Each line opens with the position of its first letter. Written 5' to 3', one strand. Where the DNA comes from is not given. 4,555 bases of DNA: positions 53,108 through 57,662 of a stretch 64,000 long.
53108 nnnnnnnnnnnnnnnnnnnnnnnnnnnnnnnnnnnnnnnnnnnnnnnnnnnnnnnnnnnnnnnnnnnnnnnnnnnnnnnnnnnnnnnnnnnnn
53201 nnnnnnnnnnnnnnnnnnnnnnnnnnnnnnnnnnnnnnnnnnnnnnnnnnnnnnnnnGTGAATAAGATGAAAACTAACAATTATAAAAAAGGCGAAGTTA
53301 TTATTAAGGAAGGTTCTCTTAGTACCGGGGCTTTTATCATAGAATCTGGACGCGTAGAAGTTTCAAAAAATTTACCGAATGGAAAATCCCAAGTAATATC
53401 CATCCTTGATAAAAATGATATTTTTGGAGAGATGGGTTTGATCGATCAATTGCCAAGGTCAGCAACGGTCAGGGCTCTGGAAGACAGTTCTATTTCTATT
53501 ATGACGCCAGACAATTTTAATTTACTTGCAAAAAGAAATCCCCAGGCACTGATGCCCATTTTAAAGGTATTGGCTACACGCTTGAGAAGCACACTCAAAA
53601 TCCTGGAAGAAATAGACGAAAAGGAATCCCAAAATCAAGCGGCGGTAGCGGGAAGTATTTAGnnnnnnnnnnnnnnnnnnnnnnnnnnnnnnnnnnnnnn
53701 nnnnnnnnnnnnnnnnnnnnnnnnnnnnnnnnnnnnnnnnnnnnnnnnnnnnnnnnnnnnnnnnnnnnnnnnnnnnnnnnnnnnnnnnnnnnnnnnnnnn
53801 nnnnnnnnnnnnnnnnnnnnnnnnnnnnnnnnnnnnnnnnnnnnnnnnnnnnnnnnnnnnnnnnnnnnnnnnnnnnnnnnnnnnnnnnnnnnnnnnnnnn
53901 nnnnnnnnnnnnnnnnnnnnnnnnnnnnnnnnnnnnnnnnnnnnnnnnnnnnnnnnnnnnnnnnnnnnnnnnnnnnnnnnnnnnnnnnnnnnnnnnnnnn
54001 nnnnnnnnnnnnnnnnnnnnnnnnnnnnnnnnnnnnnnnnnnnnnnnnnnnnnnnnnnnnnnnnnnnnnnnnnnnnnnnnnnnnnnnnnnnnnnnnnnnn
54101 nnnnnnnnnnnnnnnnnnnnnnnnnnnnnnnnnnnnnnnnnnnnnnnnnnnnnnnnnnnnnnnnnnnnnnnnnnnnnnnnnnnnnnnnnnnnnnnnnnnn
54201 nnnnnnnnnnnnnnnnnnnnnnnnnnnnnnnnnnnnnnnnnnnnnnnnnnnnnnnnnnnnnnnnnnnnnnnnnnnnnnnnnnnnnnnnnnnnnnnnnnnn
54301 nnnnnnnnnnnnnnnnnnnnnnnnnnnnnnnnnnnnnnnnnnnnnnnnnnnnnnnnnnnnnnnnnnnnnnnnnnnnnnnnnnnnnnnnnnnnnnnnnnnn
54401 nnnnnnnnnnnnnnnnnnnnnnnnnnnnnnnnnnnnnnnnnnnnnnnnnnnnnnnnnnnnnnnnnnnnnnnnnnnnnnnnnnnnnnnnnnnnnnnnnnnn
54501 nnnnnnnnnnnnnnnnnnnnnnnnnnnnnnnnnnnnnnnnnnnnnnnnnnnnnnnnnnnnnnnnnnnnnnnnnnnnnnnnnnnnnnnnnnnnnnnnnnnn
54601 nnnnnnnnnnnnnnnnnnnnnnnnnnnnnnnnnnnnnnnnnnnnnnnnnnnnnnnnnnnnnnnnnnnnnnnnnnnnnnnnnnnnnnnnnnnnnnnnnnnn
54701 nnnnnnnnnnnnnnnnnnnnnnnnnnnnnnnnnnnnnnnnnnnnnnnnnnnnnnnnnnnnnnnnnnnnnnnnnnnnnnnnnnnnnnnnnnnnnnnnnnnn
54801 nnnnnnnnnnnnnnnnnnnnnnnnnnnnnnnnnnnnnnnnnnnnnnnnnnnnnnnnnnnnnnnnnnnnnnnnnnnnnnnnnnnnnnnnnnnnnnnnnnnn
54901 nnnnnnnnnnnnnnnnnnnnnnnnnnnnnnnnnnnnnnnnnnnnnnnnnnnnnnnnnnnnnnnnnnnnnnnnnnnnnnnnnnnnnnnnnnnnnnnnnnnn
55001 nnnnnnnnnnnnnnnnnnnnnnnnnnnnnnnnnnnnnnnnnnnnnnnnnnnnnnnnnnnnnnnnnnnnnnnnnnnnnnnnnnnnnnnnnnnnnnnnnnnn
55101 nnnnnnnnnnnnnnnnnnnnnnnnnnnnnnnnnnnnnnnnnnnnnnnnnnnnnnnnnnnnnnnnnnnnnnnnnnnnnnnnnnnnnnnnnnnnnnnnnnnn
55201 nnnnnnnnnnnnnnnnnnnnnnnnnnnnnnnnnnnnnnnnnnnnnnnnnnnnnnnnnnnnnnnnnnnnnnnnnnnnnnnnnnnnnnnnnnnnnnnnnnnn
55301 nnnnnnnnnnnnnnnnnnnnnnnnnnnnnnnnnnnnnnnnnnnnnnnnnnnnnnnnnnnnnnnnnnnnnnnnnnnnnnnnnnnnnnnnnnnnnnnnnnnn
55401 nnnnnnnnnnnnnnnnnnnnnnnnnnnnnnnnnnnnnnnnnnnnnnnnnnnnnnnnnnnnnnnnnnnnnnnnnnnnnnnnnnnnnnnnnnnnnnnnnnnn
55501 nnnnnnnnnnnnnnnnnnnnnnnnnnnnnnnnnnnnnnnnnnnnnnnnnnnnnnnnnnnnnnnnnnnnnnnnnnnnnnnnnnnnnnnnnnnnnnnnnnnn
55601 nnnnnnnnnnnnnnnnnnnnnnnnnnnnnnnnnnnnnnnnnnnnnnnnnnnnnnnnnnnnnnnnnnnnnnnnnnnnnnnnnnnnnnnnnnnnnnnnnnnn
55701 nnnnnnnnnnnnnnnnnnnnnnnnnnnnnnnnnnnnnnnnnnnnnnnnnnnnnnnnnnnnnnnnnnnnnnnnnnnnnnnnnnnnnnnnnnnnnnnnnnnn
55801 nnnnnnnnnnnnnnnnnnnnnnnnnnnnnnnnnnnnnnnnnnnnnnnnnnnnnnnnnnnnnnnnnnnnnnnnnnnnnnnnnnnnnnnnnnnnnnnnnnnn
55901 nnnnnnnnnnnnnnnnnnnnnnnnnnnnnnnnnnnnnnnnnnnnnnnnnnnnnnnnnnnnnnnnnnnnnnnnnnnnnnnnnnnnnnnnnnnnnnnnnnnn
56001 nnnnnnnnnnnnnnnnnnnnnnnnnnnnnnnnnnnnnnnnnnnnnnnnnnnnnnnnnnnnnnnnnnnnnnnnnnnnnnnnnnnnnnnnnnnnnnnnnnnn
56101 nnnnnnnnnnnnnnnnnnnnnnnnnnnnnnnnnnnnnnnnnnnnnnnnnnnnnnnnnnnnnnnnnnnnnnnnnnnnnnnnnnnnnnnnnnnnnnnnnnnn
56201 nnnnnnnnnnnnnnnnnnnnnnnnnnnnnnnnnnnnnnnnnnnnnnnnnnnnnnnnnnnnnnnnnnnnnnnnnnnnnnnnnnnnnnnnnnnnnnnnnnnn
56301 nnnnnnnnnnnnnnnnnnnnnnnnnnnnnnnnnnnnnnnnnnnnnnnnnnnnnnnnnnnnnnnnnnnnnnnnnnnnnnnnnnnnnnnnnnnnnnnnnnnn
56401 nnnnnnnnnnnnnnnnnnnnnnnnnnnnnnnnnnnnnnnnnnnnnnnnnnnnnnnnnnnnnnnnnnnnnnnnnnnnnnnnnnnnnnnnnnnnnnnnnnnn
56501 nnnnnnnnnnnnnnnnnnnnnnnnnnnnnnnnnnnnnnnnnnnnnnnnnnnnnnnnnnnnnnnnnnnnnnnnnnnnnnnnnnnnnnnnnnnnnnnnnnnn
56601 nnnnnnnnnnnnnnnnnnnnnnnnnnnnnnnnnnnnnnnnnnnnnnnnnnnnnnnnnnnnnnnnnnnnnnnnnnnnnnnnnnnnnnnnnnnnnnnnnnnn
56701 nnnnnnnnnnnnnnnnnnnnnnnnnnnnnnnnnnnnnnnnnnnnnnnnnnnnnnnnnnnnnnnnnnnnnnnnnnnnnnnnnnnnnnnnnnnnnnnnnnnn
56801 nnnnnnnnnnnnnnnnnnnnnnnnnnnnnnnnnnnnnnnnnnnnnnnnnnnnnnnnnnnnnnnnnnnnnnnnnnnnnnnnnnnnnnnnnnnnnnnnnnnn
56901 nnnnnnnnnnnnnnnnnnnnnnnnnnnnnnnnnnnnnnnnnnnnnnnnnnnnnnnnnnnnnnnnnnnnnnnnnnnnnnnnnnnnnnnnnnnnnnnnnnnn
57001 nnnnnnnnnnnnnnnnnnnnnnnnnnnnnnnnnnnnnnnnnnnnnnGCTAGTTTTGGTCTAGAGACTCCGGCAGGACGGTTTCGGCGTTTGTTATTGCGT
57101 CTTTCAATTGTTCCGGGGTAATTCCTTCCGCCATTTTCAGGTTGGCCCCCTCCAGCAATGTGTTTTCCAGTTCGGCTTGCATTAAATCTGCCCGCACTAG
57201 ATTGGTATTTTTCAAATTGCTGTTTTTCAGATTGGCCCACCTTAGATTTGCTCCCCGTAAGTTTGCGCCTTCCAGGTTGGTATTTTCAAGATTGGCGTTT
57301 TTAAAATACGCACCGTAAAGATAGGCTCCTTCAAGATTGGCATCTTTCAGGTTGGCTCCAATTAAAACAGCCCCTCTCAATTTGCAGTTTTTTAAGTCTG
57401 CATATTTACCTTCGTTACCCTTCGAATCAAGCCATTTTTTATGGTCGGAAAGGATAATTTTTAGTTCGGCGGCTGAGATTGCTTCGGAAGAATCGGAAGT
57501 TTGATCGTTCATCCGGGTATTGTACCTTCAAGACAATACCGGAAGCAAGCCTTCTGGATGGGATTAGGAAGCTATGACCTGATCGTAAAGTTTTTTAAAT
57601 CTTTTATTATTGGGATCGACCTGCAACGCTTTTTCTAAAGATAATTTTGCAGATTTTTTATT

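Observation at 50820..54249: Orphan sigma54 activator, direct-repeat UAS, -24/-12 promoter, small membrane protein and three tandem stand-alone cNMP-binding proteins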

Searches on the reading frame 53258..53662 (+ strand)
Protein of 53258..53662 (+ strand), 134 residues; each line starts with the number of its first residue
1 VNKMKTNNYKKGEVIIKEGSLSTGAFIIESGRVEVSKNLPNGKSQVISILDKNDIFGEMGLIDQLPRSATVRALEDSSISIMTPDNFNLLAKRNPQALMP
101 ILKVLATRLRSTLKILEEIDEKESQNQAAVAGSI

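Call 3: search_protein_families(library=pfam, proteins=[window:53258-53662:+], max_evalue=0.01)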
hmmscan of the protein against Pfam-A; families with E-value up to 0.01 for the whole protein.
window:53258-53662:+ (134 aa): 1 family
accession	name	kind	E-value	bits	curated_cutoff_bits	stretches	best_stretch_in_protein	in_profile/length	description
PF00027.35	cNMP_binding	-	8.9e-24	83.7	27.5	1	8-93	3-88/89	Cyclic nucleotide-binding domain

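Call 4: search_protein_families(library=ncbifam, proteins=[window:53258-53662:+], max_evalue=0.01)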
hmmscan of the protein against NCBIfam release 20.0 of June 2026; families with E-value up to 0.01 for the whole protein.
window:53258-53662:+ (134 aa): 8 families
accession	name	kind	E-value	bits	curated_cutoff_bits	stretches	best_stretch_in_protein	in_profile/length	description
NF008732.0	PRK11753.1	equivalog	8.5e-15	54.8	266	1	3-115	22-135/214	cAMP-activated global transcriptional regulator CRP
NF058543.1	ActPatMycb56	equivalog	1.8e-09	36.9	460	1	4-111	19-124/317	acetyltransferase Pat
NF007707.0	PRK10402.1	subfamily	4.4e-09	36.3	180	1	3-78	30-105/226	transcriptional regulator YeiL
NF041163.2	encap_f2b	equivalog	3.9e-08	32.8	400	1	3-98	94-190/450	family 2B encapsulin nanocompartment shell protein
TIGR03896.1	cyc_nuc_ocin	subfamily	8.1e-08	32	161.05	1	10-83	14-91/317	bacteriocin-type transport-associated protein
NF010499.0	PRK13918.1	equivalog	0.003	17.1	274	1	4-94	12-98/205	CRP/FNR family transcriptional regulator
NF006901.0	PRK09392.1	equivalog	0.0051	16.2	211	1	11-119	37-144/236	transcriptional activator FtrB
NF052518.1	TransRegLdrP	equivalog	0.0094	16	300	1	9-88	4-82/195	transcriptional regulator LdrP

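Call 55: search_protein_families(library=padloc, proteins=[window:53267-53662:+], max_evalue=0.01)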
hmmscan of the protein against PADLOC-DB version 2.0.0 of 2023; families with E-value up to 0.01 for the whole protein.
window:53267-53662:+ (131 aa): 5 families
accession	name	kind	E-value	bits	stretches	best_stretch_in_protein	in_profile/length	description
PDLC00731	Effector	-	5.4e-13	46.6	1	3-109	42-144/306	TIR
PDLC02371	PycTIR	-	1.1e-12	46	1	4-118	40-150/288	-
PDLC00732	Effector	-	1.8e-09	34.9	1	5-119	40-150/301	TIR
PDLC00734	PycC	-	1.3e-06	25.8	1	4-85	36-117/374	Pycsar cyclase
PDLC00730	Effector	-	2.3e-05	21.8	1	4-111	59-163/299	TIR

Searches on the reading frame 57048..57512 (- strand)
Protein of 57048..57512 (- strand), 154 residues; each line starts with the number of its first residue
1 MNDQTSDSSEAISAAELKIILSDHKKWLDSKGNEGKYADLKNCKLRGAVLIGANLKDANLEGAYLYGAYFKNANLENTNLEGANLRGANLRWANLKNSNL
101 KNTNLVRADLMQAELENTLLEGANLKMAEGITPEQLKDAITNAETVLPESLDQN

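Call 89: search_protein_families(library=pfam, proteins=[window:57048-57512:-], max_evalue=0.001)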
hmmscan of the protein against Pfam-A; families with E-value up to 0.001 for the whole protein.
window:57048-57512:- (154 aa): 3 families
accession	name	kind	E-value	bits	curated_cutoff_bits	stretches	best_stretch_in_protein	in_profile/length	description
PF00805.28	Pentapeptide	-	7.6e-32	108.9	20.2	3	63-102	1-40/40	Pentapeptide repeats (8 copies)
PF13599.13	Pentapeptide_4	-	1.4e-14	54.3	38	1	56-125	4-78/78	Pentapeptide repeat region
PF13576.12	Pentapeptide_3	-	1e-06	29.3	27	1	57-89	3-43/48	Pentapeptide repeats (9 copies)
